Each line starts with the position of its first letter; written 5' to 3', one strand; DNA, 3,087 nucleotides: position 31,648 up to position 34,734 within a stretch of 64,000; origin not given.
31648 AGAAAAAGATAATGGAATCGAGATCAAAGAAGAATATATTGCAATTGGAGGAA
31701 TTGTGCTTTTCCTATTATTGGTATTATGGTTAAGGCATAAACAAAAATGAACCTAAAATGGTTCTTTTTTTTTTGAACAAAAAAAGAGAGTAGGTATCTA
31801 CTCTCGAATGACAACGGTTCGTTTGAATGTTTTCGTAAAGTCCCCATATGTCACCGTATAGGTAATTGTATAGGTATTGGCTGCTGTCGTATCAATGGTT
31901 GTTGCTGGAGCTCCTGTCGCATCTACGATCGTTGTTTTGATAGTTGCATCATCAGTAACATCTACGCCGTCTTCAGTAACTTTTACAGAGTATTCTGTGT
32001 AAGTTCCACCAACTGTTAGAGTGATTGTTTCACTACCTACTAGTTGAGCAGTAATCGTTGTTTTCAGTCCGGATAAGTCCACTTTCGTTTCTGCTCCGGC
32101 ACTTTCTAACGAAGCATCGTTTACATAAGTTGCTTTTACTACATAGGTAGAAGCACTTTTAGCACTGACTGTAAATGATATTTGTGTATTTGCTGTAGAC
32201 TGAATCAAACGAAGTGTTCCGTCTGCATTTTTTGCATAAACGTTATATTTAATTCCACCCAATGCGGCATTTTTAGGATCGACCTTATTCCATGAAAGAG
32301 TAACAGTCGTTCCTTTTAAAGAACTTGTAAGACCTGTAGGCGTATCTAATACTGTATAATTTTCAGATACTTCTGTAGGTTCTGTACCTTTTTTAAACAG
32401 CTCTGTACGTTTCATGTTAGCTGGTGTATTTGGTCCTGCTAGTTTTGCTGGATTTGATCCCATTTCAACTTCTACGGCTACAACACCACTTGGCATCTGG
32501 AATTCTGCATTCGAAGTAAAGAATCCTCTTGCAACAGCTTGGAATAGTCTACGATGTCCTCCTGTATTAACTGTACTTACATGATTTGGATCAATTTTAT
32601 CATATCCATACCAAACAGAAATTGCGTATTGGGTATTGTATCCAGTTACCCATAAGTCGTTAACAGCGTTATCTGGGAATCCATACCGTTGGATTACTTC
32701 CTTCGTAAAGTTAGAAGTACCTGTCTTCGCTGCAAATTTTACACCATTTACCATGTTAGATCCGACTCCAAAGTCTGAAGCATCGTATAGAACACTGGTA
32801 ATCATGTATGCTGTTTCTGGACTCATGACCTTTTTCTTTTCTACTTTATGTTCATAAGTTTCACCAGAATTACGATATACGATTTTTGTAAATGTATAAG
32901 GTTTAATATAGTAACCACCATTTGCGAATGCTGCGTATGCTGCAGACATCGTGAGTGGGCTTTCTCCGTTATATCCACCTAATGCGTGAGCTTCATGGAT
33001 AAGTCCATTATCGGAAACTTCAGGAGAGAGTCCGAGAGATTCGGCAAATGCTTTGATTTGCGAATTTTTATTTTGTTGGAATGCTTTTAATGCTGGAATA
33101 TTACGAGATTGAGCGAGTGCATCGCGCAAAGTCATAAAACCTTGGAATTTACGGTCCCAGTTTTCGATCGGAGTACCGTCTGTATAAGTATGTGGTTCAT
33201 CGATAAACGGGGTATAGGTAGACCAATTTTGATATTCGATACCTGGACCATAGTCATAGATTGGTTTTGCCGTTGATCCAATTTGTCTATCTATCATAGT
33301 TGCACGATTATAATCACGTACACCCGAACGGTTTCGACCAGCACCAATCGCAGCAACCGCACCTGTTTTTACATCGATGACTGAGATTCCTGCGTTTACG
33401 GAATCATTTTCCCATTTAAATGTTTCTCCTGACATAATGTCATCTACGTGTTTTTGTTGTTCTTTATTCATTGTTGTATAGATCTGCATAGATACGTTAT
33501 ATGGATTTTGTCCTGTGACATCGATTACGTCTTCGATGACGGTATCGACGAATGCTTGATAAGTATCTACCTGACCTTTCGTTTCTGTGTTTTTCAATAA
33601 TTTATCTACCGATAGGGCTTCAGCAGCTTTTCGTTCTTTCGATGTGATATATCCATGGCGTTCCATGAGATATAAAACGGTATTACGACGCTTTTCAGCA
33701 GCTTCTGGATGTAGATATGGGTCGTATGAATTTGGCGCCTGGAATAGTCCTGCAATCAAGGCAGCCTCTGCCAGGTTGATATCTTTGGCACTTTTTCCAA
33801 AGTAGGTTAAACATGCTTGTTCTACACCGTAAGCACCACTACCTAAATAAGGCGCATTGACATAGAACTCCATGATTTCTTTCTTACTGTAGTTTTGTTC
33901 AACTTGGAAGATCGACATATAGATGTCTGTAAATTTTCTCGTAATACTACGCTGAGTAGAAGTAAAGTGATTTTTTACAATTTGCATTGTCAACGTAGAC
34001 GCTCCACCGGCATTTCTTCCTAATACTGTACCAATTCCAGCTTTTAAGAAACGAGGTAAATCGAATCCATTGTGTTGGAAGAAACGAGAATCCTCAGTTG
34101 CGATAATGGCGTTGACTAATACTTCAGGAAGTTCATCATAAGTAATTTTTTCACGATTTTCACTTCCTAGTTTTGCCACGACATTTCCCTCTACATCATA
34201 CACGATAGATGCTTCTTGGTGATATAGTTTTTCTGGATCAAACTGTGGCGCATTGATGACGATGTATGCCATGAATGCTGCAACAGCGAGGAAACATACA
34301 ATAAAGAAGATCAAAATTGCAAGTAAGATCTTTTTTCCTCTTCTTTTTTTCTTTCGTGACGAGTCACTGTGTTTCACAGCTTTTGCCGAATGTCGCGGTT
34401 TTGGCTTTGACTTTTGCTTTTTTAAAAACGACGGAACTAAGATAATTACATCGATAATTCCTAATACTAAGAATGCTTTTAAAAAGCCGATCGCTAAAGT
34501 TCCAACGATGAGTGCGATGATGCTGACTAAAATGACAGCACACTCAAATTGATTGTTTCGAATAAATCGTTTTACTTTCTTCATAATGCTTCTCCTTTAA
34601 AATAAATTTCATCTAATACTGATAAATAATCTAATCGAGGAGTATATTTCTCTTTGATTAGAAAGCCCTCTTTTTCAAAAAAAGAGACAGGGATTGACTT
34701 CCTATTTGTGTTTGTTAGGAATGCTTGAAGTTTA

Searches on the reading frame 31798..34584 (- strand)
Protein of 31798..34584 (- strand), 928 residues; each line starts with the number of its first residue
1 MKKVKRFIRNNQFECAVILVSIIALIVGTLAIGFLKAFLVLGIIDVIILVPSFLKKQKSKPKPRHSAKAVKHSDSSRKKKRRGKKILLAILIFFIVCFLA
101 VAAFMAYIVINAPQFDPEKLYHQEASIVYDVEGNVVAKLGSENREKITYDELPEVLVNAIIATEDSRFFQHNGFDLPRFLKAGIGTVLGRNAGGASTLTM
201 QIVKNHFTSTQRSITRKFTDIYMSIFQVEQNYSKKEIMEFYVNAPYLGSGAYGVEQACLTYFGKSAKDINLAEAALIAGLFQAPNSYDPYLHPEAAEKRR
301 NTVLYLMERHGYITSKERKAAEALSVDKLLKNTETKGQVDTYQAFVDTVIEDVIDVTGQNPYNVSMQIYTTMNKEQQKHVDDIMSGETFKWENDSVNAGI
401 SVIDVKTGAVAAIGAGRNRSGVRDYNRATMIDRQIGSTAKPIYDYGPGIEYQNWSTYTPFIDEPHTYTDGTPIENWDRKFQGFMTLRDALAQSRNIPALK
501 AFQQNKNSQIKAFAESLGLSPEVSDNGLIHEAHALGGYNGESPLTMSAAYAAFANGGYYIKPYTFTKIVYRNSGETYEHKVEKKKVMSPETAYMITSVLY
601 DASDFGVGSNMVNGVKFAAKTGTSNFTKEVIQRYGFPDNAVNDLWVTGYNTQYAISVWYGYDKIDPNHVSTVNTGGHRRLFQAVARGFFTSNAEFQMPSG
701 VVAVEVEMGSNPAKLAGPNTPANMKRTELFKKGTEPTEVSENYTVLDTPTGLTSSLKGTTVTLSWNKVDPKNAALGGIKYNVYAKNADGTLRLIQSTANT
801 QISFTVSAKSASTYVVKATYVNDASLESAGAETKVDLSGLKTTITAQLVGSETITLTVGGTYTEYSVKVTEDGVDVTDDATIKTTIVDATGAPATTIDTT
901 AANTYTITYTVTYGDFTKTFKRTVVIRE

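Call 10: find_encoding_contigs(protein=window:31798-34584:-, flank=10000, max_places=1)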
Protein window:31798-34584:- (928 aa): 13 contigs read that carry it; 1 place shown.
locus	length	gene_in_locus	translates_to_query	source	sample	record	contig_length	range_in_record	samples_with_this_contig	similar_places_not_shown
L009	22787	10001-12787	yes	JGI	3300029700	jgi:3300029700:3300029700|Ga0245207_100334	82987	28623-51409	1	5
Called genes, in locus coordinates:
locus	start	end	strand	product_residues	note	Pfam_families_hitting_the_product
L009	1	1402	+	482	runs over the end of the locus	-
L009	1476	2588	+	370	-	PF01168:Ala_racemase_N, PF00842:Ala_racemase_C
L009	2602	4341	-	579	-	PF00664:ABC_membrane, PF00005:ABC_tran, PF02463:SMC_N (weak)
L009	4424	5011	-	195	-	-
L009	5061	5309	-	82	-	PF14069:SpoVIF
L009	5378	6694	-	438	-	PF00009:GTP_EFTU (weak), PF01926:MMR_HSR1, PF02421:FeoB_N, PF03193:RsgA_GTPase (weak), PF00009:GTP_EFTU, PF01926:MMR_HSR1, PF02421:FeoB_N, PF14714:KH_dom-like, +6 more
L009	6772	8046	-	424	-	PF18936:DUF5684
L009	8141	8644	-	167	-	-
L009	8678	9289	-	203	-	PF03193:RsgA_GTPase (faint), PF01926:MMR_HSR1, PF02421:FeoB_N (weak)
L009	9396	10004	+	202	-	PF03838:RecU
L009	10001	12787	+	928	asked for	PF00912:Transgly, PF00905:Transpeptidase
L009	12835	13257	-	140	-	PF04977:DivIC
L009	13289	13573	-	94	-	-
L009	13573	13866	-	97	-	PF07873:YabP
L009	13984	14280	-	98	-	PF04026:SpoVG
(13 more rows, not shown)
